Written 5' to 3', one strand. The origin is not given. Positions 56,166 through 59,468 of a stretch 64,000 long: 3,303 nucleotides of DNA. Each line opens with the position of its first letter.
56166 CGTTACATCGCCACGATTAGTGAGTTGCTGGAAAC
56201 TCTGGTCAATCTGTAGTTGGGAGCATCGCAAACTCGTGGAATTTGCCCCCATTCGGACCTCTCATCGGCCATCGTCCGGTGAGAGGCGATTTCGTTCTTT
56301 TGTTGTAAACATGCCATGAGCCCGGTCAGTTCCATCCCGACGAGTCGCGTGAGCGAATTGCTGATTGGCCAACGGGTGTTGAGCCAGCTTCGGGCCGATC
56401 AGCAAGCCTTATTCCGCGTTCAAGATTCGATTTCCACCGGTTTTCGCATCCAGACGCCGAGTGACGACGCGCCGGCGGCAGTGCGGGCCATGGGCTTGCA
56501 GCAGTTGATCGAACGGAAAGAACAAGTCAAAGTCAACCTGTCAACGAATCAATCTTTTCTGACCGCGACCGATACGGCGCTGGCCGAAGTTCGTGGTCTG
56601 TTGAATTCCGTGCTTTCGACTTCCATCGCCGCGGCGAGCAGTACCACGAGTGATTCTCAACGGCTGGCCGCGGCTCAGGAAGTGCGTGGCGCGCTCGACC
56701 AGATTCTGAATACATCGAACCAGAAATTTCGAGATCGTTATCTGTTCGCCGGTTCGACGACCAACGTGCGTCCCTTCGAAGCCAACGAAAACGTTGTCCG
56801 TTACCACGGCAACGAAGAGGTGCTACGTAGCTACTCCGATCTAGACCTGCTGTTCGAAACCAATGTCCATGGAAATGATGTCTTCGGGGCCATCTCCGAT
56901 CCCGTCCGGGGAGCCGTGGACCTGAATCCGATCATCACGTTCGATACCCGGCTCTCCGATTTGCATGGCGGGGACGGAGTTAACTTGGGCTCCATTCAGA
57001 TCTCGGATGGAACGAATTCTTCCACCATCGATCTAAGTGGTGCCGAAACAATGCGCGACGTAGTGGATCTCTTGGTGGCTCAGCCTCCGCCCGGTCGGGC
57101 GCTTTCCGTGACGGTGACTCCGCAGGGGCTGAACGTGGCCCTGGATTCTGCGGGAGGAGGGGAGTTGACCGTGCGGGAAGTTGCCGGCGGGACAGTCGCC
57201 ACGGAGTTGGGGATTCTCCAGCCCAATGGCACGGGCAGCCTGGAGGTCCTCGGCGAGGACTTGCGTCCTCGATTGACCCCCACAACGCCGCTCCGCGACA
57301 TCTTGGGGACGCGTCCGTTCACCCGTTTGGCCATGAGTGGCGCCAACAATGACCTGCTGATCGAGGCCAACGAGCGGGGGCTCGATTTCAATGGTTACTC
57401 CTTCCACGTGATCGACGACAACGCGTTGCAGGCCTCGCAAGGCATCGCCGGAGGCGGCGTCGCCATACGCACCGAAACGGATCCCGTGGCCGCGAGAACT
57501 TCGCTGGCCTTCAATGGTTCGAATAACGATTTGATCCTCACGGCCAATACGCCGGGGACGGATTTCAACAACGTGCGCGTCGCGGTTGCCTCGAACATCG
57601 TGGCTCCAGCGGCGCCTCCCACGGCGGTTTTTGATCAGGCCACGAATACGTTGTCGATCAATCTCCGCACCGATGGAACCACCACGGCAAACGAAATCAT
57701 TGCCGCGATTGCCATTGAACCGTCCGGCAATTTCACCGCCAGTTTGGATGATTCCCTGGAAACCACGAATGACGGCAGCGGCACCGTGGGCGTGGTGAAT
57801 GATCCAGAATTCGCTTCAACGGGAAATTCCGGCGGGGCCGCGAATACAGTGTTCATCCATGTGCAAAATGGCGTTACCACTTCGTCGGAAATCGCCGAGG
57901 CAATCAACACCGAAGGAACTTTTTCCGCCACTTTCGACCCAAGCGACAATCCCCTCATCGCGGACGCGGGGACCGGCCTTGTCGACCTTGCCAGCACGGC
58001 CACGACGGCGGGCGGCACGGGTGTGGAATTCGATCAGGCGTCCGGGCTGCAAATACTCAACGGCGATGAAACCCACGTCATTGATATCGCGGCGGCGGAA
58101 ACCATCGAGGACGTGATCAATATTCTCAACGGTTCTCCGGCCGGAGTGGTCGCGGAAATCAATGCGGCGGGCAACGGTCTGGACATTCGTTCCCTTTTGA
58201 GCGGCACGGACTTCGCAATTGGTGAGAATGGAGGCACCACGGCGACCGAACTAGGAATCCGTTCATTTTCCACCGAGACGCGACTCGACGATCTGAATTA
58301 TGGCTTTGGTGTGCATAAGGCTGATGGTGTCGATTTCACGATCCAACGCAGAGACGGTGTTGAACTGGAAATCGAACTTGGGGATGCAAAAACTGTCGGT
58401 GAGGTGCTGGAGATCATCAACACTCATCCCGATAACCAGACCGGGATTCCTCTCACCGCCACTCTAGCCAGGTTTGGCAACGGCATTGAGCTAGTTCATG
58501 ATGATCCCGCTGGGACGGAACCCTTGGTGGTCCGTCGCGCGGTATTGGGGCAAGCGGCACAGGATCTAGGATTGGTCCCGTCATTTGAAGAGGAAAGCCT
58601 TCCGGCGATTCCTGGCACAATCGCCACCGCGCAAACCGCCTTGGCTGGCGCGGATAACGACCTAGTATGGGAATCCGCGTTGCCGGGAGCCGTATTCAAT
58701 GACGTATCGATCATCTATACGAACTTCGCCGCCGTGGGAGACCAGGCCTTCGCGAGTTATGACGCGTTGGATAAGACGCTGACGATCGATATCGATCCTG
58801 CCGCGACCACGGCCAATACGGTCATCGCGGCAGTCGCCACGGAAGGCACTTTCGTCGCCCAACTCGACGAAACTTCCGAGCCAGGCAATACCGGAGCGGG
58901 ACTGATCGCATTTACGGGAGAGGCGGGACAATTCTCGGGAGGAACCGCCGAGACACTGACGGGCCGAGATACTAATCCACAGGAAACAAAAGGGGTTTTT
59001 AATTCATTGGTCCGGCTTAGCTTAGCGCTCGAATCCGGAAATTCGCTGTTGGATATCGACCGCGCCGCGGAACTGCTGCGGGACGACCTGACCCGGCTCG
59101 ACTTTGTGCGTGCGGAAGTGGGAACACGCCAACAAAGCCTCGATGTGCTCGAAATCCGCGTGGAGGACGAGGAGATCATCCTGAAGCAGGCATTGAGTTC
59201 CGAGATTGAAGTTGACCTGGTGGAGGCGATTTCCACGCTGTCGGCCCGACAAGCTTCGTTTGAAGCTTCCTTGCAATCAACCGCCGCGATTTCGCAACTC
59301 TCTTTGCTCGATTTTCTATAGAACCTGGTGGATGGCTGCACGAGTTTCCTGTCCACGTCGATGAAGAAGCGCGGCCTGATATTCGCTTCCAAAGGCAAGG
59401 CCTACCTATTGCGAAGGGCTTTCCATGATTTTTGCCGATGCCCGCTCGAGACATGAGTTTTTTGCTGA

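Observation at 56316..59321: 1001-aa FlgL carrying the same repeat modules as the flagellin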

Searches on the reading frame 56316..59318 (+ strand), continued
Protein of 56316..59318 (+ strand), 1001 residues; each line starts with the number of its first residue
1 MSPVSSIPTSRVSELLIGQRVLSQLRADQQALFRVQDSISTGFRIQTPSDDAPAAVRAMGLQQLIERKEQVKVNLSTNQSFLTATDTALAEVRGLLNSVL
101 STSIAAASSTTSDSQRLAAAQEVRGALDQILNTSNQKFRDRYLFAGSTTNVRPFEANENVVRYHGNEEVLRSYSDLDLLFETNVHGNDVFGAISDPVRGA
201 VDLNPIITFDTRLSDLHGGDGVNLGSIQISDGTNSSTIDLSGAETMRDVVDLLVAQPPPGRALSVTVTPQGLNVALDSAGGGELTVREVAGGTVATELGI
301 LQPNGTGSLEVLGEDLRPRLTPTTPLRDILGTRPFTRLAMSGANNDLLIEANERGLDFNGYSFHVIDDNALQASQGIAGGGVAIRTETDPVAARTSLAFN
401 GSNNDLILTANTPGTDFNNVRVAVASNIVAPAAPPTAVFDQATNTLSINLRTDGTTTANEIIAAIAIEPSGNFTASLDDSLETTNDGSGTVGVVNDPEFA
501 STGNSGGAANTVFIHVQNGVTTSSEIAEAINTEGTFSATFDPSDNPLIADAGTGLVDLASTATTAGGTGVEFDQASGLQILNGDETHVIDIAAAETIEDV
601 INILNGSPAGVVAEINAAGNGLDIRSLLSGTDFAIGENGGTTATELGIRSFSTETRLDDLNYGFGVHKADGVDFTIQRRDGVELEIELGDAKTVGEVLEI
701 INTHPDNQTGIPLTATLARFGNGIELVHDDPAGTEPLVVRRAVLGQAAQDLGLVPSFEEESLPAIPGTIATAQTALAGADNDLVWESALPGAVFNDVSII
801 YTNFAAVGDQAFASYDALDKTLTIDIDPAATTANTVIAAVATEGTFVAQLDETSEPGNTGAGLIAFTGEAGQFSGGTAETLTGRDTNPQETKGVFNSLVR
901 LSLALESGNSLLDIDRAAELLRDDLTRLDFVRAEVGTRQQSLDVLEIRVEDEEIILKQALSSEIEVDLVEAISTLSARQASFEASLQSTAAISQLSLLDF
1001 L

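Call 31: fold_search(model_id=the predicted structure, library=pdb)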
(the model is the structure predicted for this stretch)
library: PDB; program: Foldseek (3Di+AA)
matches with E <= 10: 134; with E <= 0.001: 57
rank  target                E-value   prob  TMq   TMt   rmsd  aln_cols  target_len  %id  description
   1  9gsx_A                1.1e-12  1.00  0.26  0.35  29.7      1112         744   12  Campylobacter hook-filament junction-cap complex (released 2025-04-09)
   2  9au6_A                1.2e-11  1.00  0.21  0.26  37.9      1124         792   12  Cryo-EM of Geovibrio thiophilus flagellum (released 2024-11-13)
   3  9gsx_B                1.4e-11  1.00  0.27  0.34  30.9      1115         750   13  Campylobacter hook-filament junction-cap complex (released 2025-04-09)
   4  9go6_U                6.1e-09  1.00  0.17  0.51   3.7       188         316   26  Salmonella hook-filament junction complex (released 2025-04-09)
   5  9go6_N                8.0e-09  1.00  0.17  0.50   3.1       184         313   24  Salmonella hook-filament junction complex (released 2025-04-09)
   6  9u4r_BA               1.0e-08  1.00  0.17  0.51   3.3       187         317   25  Structure of the intial complex in filament assembly at 3.23 angstroms resolution, conformation 2. (released 2026-03-25)
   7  5ziz_A                1.3e-08  1.00  0.13  0.40  21.4       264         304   19  Crystal structure of Xanthomonas campestris FlgL (space group H3) (released 2018-10-17)
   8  9go6_R                1.5e-08  1.00  0.17  0.51   3.2       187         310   24  Salmonella hook-filament junction complex (released 2025-04-09)
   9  5zj0                  1.7e-08  1.00  0.12  0.38  18.2       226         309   19  Crystal structure of Xanthomonas campestris FlgL (space group C2) (released 2018-10-17)
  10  9go6_S                2.9e-08  1.00  0.17  0.50   3.0       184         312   24  Salmonella hook-filament junction complex (released 2025-04-09)
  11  9go6_Q                3.5e-08  1.00  0.17  0.52   3.0       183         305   24  Salmonella hook-filament junction complex (released 2025-04-09)
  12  9go6_L                3.8e-08  1.00  0.17  0.52   3.1       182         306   25  Salmonella hook-filament junction complex (released 2025-04-09)
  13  9go6_P                6.3e-08  1.00  0.17  0.52   3.3       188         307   24  Salmonella hook-filament junction complex (released 2025-04-09)
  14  9go6_V                7.4e-08  1.00  0.17  0.51   3.3       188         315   24  Salmonella hook-filament junction complex (released 2025-04-09)
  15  9go6_M                7.8e-08  1.00  0.17  0.52   3.1       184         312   25  Salmonella hook-filament junction complex (released 2025-04-09)
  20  9go6_O                1.3e-06  1.00  0.17  0.51   2.9       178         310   25  Salmonella hook-filament junction complex (released 2025-04-09)
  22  9go6_T                1.8e-06  1.00  0.17  0.51   3.3       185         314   25  Salmonella hook-filament junction complex (released 2025-04-09)
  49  9go6_a                3.2e-04  1.00  0.14  0.27  25.7       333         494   18  Salmonella hook-filament junction complex (released 2025-04-09)
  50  9go6_f                3.6e-04  1.00  0.15  0.28  26.9       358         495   13  Salmonella hook-filament junction complex (released 2025-04-09)
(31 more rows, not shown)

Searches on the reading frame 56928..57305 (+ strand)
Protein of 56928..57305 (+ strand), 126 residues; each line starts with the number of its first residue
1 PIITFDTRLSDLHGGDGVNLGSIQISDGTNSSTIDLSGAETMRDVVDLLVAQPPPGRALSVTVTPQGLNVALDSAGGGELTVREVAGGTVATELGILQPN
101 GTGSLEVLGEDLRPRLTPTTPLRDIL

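Call 59: search_protein_families(library=pfam, proteins=[window:56928-57305:+], max_evalue=1)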
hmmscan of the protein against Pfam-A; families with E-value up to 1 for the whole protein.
window:56928-57305:+ (126 aa): 1 family
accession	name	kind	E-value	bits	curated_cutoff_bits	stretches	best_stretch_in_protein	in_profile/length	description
PF20550.3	DUF6764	-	0.1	12.9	27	1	48-96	95-143/164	Family of unknown function (DUF6764)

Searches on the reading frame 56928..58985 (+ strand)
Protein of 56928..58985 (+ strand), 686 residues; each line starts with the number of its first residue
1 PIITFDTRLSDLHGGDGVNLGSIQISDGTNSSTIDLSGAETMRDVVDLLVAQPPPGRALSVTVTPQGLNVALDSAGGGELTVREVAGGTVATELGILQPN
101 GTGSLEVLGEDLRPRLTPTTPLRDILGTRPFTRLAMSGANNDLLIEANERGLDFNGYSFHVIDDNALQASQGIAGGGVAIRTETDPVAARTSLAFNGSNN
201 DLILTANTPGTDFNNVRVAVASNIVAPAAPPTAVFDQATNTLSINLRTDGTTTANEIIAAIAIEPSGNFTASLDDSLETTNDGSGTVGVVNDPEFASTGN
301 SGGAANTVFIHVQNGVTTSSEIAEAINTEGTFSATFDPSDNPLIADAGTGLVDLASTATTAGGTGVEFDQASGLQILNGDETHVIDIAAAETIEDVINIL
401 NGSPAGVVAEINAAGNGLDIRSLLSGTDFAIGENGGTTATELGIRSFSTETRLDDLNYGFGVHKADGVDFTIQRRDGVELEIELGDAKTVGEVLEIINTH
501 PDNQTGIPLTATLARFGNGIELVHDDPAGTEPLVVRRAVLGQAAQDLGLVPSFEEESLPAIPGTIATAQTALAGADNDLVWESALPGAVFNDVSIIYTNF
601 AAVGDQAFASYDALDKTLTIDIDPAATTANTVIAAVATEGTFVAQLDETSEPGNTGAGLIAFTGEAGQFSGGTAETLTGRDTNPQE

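Call 60: search_solved_structures(query=window:56928-58985:+, max_evalue=1, show_alignments=2)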
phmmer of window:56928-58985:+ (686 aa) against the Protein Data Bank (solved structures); distinct sequences matched with E-value up to 1: 0.

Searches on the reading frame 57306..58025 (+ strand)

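Call 59: search_protein_families(library=pfam, proteins=[window:57306-58025:+], max_evalue=1)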
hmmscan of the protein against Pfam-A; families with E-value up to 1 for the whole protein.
window:57306-58025:+ (240 aa): 1 family
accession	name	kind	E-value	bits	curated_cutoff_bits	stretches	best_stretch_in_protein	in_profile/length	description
PF17481.7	Phage_sheath_domII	-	0.42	11.6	31.4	1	66-147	9-69/98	Phage tail sheath protein beta-sandwich domain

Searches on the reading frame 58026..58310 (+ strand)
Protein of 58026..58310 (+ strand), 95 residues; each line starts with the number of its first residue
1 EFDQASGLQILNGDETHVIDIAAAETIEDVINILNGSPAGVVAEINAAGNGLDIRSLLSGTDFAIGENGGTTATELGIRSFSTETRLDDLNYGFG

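Call 59: search_protein_families(library=pfam, proteins=[window:58026-58310:+], max_evalue=1)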
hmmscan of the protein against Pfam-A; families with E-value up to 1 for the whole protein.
window:58026-58310:+ (95 aa): 1 family
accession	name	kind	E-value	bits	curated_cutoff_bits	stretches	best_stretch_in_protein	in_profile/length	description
PF07196.18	Flagellin_IN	-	3.6e-05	24.3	22.7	1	9-52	3-49/55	Flagellin hook IN motif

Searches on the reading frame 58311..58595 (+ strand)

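Call 59: search_protein_families(library=pfam, proteins=[window:58311-58595:+], max_evalue=1)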
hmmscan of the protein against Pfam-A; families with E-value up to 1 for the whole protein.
window:58311-58595:+ (95 aa): 2 families
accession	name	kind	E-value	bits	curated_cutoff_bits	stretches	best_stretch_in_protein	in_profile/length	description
PF17914.6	HopA1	-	0.1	12.9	22.7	1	10-61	65-116/170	HopA1 effector protein family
PF18354.7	SH3_18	-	0.11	12.9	25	1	27-75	18-67/85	CarS bacterial SH3 domain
